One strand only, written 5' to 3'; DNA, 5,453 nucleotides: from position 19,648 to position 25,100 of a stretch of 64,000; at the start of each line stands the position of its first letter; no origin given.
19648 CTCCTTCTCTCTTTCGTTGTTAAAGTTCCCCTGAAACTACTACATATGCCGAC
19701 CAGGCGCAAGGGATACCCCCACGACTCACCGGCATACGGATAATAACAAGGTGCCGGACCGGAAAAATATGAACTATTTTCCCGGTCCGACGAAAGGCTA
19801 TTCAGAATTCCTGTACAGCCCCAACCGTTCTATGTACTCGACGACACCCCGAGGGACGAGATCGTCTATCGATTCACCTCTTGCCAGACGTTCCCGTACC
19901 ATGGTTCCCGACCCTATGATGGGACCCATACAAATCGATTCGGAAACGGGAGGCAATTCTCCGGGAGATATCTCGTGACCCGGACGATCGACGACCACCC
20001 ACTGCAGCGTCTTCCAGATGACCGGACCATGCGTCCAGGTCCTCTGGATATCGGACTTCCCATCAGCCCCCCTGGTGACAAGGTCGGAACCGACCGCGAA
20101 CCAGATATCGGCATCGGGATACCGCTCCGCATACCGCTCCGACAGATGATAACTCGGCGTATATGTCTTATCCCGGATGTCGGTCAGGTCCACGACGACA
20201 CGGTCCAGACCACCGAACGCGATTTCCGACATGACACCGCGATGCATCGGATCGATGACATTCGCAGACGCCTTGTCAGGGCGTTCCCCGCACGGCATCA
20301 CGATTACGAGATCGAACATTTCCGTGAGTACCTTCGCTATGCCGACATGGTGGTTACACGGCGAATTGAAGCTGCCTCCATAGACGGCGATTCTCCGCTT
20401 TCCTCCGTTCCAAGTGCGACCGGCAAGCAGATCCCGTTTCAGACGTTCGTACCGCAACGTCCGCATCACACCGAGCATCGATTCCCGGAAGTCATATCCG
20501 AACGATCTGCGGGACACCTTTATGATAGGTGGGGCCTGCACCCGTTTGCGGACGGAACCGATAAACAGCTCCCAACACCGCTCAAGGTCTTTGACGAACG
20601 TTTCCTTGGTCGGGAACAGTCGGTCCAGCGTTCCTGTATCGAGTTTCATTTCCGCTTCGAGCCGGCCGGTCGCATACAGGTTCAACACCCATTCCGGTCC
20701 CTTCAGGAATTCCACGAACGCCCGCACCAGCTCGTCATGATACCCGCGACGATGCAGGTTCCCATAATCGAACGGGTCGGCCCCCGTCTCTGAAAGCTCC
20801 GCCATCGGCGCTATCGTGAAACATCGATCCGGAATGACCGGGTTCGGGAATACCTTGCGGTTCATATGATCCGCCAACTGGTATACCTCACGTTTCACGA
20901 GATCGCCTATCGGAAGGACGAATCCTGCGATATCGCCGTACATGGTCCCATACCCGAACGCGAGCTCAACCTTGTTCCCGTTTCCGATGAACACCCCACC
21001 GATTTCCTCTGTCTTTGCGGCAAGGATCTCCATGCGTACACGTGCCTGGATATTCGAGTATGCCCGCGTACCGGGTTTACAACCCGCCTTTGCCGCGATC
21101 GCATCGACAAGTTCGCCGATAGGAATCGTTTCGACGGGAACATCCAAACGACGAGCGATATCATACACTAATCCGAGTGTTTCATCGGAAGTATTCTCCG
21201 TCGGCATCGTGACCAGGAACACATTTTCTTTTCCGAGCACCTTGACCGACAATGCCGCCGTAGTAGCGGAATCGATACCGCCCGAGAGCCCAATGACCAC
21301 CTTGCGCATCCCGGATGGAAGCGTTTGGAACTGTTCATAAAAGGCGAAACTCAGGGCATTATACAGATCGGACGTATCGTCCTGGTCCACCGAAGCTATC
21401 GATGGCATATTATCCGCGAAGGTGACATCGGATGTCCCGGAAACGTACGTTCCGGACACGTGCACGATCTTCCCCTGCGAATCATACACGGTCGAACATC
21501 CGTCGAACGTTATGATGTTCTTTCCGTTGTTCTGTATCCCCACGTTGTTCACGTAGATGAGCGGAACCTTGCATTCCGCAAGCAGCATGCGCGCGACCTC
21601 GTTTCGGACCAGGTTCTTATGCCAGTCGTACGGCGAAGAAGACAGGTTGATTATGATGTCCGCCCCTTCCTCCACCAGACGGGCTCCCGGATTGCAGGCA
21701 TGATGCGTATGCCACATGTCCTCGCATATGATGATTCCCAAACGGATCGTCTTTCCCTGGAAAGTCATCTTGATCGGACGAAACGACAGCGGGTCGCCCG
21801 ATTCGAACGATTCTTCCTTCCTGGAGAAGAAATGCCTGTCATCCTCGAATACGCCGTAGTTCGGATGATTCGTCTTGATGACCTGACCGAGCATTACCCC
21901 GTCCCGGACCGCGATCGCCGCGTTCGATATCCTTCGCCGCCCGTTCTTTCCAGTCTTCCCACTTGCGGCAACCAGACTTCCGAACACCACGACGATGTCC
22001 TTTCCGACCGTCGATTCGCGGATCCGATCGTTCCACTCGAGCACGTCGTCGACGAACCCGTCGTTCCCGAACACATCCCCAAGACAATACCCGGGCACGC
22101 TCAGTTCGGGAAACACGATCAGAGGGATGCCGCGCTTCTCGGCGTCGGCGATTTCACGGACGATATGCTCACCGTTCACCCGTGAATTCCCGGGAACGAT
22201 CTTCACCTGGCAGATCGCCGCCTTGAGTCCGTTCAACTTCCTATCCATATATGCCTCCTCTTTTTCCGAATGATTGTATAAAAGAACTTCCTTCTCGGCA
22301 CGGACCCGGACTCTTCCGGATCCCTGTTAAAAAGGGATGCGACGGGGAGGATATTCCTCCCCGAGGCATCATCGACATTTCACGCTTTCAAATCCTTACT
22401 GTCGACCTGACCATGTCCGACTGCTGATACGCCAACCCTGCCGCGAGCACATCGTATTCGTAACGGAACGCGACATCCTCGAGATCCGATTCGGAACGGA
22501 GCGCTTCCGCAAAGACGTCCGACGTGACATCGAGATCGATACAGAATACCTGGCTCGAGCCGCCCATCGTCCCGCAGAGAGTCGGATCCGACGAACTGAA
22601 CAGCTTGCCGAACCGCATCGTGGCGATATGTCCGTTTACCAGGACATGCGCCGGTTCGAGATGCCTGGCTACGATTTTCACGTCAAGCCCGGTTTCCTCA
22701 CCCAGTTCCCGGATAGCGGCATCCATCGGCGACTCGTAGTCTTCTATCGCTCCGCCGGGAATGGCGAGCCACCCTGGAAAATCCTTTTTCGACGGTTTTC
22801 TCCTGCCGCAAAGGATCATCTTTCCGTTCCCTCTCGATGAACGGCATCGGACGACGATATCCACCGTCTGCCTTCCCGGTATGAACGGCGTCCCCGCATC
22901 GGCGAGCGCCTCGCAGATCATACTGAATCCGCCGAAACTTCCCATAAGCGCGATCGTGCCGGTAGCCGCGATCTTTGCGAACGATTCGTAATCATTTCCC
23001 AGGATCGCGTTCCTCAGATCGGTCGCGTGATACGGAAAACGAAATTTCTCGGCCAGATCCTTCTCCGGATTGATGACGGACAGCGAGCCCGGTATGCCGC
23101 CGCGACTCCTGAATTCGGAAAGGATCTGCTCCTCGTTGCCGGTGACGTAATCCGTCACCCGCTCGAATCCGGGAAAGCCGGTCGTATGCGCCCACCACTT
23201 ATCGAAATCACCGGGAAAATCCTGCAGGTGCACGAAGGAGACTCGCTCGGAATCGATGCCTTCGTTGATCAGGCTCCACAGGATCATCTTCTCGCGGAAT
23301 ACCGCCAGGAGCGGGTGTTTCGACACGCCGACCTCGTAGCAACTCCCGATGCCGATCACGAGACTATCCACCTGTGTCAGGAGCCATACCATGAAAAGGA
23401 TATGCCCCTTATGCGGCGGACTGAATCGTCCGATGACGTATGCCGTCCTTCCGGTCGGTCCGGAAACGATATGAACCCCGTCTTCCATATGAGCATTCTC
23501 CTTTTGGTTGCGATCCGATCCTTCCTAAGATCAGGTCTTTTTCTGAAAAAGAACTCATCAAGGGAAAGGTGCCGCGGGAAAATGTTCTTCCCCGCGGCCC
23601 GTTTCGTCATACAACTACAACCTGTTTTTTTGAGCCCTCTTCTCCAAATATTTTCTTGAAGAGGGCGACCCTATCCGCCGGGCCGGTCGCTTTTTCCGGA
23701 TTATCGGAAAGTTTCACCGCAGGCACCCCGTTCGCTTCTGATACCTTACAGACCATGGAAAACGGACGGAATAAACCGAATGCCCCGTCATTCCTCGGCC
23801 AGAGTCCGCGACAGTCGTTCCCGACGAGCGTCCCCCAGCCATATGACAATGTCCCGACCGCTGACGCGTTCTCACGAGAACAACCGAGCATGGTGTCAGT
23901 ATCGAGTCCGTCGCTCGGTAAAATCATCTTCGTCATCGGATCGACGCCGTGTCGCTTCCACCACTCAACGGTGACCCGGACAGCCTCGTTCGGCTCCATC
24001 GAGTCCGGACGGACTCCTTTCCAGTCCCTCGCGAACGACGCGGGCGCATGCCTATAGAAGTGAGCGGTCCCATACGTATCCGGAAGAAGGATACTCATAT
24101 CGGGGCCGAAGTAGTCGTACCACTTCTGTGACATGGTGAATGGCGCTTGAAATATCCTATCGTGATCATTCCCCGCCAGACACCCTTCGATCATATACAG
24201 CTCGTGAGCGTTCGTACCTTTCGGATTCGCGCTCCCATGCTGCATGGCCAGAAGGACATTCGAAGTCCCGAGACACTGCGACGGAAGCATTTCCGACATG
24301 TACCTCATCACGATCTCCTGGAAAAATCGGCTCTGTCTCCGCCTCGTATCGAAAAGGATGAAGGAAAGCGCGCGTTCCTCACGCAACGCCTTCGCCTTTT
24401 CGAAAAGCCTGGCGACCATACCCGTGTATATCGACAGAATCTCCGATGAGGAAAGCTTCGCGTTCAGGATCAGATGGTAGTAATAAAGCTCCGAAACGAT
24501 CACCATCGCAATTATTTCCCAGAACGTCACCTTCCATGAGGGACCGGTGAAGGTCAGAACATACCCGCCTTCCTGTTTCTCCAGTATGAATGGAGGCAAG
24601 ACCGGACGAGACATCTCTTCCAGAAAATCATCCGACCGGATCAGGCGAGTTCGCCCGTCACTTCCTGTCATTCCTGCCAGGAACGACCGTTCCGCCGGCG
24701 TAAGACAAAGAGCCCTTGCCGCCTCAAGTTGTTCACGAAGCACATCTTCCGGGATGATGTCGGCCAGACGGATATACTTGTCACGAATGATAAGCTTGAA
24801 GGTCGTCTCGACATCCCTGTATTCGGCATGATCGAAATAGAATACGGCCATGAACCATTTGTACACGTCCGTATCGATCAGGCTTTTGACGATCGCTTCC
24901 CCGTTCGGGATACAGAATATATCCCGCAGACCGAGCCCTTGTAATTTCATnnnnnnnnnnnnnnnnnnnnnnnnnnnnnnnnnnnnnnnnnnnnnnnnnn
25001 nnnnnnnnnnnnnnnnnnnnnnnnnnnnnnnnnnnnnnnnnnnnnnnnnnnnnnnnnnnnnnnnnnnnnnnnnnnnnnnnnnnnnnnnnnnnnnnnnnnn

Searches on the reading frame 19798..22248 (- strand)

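Call 5: search_protein_families(library=pfam, proteins=[window:19798-22248:-], max_evalue=0.01)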
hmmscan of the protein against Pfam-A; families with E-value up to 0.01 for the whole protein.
window:19798-22248:- (816 aa): 4 families
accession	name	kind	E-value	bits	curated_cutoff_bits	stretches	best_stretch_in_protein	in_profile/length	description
PF02540.23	NAD_synthase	-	8.8e-43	146.6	21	1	312-491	16-187/242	NAD synthase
PF00795.27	CN_hydrolase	-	3.5e-16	59.8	23.2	1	9-273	1-242/256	Carbon-nitrogen hydrolase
PF01467.32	CTP_transf_like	-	1.1e-06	29.3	21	1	622-786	1-132/133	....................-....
PF03054.22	tRNA_Me_trans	-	0.0024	18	20.6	0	316-352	2-36/202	tRNA methyl transferase HUP domain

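Call 6: search_protein_families(library=padloc, proteins=[window:19798-22248:-], max_evalue=0.01)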
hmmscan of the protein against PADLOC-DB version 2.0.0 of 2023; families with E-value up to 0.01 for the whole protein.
window:19798-22248:- (816 aa): 0 families

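Call 8: search_protein_families(library=phrogs, proteins=[window:19798-22248:-], max_evalue=0.01)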
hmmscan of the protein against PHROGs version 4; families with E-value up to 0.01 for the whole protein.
window:19798-22248:- (816 aa): 3 families
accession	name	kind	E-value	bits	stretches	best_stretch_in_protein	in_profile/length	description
phrog_36784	-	other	2.3e-63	215.6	1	7-464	24-476/594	NAD synthetase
phrog_11189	-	other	1.4e-18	68.3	1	313-463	26-186/256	NAD synthetase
phrog_424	-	moron, auxiliary metabolic gene and host takeover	0.002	18.1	1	313-375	159-224/460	phosphoadenosine phosphosulfate reductase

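Call 87: search_protein_families(library=ncbifam, proteins=[window:19798-22248:-], max_evalue=0.00001)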
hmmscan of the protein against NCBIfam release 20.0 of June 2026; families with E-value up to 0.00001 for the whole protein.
window:19798-22248:- (816 aa): 14 families
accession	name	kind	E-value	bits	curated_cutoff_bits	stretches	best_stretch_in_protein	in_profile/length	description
NF010588.0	PRK13981.1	equivalog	3.4e-94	316.2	479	1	8-491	5-465/546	NAD+ synthase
NF002730.0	PRK02628.1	equivalog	2.3e-44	151.6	473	2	8-264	13-261/677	NAD(+) synthase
NF010587.0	PRK13980.1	equivalog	6e-42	143.7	255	1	312-463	29-179/267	NAD+ synthase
TIGR00552.1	nadE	equivalog_domain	3.9e-39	134.4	63.65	1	312-491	20-195/251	NAD(+) synthase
NF002048.0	PRK00876.1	subfamily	3.6e-23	81.9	313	2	315-385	38-108/330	NAD(+) synthase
NF000840.1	PRK00071.1-3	equivalog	5.4e-23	81.5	150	1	617-814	5-200/201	nicotinate-nucleotide adenylyltransferase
TIGR00482.1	TIGR00482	equivalog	1e-20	74.6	112.45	1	622-812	1-194/194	nicotinate (nicotinamide) nucleotide adenylyltransferase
NF000841.0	PRK00071.1-4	equivalog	8.6e-19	68.1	197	1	617-813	6-193/194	nicotinate-nucleotide adenylyltransferase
NF000839.0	PRK00071.1-1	equivalog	7e-12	45.7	187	0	780-814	183-217/219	nicotinate-nucleotide adenylyltransferase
NF005519.0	PRK07152.1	equivalog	6.1e-11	41.8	315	1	619-757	2-134/361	nicotinate-nucleotide adenylyltransferase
TIGR00268.2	TIGR00268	equivalog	1.8e-10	40.6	150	1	310-382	9-81/259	ATP-dependent sacrificial sulfur transferase LarE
NF001979.1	PRK00768.1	equivalog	1.5e-09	37.7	250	1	310-463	34-198/266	NAD(+) synthase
NF000842.0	PRK00071.2-1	equivalog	1e-07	31.8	167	1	618-814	2-186/191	nicotinate-nucleotide adenylyltransferase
NF005410.0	PRK06973.1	equivalog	5.9e-06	25.7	214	0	617-726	21-135/243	nicotinate-nucleotide adenylyltransferase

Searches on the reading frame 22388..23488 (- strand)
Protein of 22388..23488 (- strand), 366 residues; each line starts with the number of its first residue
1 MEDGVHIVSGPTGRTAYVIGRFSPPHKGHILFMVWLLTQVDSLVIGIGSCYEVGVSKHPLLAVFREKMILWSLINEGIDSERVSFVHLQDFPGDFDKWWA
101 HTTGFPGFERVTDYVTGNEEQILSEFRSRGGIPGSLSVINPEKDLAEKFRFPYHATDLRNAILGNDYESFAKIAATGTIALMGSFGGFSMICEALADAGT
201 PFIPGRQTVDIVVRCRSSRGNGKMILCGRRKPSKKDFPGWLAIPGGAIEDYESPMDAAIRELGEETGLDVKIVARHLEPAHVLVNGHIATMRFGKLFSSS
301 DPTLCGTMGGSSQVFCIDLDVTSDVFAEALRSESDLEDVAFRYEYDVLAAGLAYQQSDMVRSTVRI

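Call 5: search_protein_families(library=pfam, proteins=[window:22388-23488:-], max_evalue=0.01)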
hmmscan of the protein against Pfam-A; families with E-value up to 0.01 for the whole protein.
window:22388-23488:- (366 aa): 2 families
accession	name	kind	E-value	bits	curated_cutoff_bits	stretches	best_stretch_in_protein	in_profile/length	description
PF00293.34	NUDIX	-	3.5e-13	50.2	21.1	1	219-273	12-63/134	NUDIX domain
PF01467.32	CTP_transf_like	-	4.6e-05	24.1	21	1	18-60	2-45/133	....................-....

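Call 6: search_protein_families(library=padloc, proteins=[window:22388-23488:-], max_evalue=0.01)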
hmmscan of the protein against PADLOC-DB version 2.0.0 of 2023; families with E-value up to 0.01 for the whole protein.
window:22388-23488:- (366 aa): 1 family
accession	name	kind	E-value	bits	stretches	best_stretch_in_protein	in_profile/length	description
PDLC04899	PDC-S07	-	5.9e-09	33.7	1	222-288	17-82/135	-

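Call 8: search_protein_families(library=phrogs, proteins=[window:22388-23488:-], max_evalue=0.01)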
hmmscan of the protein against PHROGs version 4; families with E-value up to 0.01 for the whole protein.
window:22388-23488:- (366 aa): 6 families
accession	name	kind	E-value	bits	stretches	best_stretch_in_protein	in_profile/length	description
phrog_1198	-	other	3.1e-10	41.2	1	221-272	47-97/253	MutT/NUDIX hydrolase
phrog_1185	-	other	7.2e-08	33.2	1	238-271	179-211/301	nudix hydrolase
phrog_395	-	other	8.2e-08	33.4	1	13-101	11-101/373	cytidyltransferase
phrog_15528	-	head and packaging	3.5e-06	26.7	1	225-276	534-580/794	portal protein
phrog_19657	-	other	2.2e-05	25.5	1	242-272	62-92/176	nudix hydrolase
phrog_7878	-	other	0.0054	17.8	0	15-69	3-58/131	bifunctional heptose 7-phosphate kinase/heptose 1-phosphate adenyltransferase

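Call 87: search_protein_families(library=ncbifam, proteins=[window:22388-23488:-], max_evalue=0.00001)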
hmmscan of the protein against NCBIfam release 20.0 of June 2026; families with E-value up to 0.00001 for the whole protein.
window:22388-23488:- (366 aa): 14 families
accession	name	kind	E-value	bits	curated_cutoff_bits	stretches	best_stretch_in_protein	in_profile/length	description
NF003790.0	PRK05379.2-2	equivalog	9.6e-20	70.9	403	1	18-101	24-107/354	bifunctional nicotinamide mononucleotide adenylyltransferase/ADP-ribose pyrophosphatase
NF002243.0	PRK01153.1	subfamily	2.2e-14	53.4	127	1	16-101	3-86/175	nicotinamide-nucleotide adenylyltransferase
NF003786.0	PRK05379.1-2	equivalog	3.7e-13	49.4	397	0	18-99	19-98/354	bifunctional nicotinamide-nucleotide adenylyltransferase/Nudix hydroxylase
NF003785.0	PRK05379.1-1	equivalog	9.4e-13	48.1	418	1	18-98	7-87/347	bifunctional nicotinamide-nucleotide adenylyltransferase/Nudix hydroxylase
NF003791.0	PRK05379.2-3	equivalog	4.7e-12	45.8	409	1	17-271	9-259/340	bifunctional nicotinamide-nucleotide adenylyltransferase/Nudix hydroxylase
NF003787.0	PRK05379.1-4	equivalog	6.8e-11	41.7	449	0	18-93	14-87/346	bifunctional nicotinamide-nucleotide adenylyltransferase/Nudix hydroxylase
TIGR01527.1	arch_NMN_Atrans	equivalog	7.3e-11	41.9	181.2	1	16-101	2-85/167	nicotinamide-nucleotide adenylyltransferase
NF003788.0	PRK05379.1-5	equivalog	1.4e-08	34.4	354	0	199-272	206-271/351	bifunctional nicotinamide-nucleotide adenylyltransferase/Nudix hydroxylase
NF003789.0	PRK05379.2-1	equivalog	3.8e-08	32.7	355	1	14-100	8-93/312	bifunctional nicotinamide mononucleotide adenylyltransferase/ADP-ribose pyrophosphatase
NF006530.0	PRK08999.1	equivalog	7.7e-08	31.7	245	1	221-281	17-75/315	Nudix family hydrolase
NF041652.1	Nud_hyd_Dein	equivalog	1.6e-07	31.7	200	1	227-273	31-77/152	Nudix hydrolase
NF010365.0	PRK13793.1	equivalog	3.3e-07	30.1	198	1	18-98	9-86/196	nicotinate-nicotinamide nucleotide adenylyltransferase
NF008044.0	PRK10776.1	equivalog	6.1e-06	26.1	148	1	232-288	24-80/130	8-oxo-dGTP diphosphatase MutT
TIGR00125.1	cyt_tran_rel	domain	7.2e-06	26.1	27.7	0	16-60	2-46/65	adenylyltransferase/cytidyltransferase family protein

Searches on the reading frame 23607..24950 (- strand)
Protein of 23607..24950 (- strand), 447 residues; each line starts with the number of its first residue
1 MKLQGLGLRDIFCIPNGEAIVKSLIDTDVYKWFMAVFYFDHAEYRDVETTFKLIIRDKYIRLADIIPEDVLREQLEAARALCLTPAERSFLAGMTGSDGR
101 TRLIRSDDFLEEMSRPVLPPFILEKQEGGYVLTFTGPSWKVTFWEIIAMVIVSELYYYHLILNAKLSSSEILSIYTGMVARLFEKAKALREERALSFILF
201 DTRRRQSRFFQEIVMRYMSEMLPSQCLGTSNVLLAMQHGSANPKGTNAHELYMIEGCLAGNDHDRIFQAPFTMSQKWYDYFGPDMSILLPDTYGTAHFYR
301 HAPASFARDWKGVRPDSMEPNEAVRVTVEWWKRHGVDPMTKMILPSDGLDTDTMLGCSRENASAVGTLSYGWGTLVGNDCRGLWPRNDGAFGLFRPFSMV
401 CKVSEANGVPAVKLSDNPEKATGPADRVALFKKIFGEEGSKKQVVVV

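Call 5: search_protein_families(library=pfam, proteins=[window:23607-24950:-], max_evalue=0.01)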
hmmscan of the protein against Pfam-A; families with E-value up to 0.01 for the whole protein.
window:23607-24950:- (447 aa): 2 families
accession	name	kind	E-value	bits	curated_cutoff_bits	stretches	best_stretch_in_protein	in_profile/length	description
PF04095.22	NAPRTase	-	1.4e-27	97.5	20.8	1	200-436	6-236/239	Nicotinate phosphoribosyltransferase (NAPRTase) family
PF17767.7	NAPRTase_N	-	4.7e-09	37.1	32.6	1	25-153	1-125/125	Nicotinate phosphoribosyltransferase (NAPRTase) N-terminal domain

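Call 6: search_protein_families(library=padloc, proteins=[window:23607-24950:-], max_evalue=0.01)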
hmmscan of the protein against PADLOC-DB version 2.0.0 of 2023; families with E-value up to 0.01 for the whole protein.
window:23607-24950:- (447 aa): 0 families

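Call 8: search_protein_families(library=phrogs, proteins=[window:23607-24950:-], max_evalue=0.01)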
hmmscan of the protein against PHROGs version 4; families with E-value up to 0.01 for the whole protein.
window:23607-24950:- (447 aa): 0 families

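Call 87: search_protein_families(library=ncbifam, proteins=[window:23607-24950:-], max_evalue=0.00001)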
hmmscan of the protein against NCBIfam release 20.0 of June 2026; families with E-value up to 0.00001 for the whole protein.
window:23607-24950:- (447 aa): 2 families
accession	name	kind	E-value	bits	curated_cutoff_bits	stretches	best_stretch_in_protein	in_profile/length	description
NF003704.0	PRK05321.1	subfamily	2.4e-85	287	379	1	18-441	7-395/398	nicotinate phosphoribosyltransferase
TIGR01514.1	NAPRTase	equivalog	1e-55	189.4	269.55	1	20-432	1-392/399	nicotinate phosphoribosyltransferase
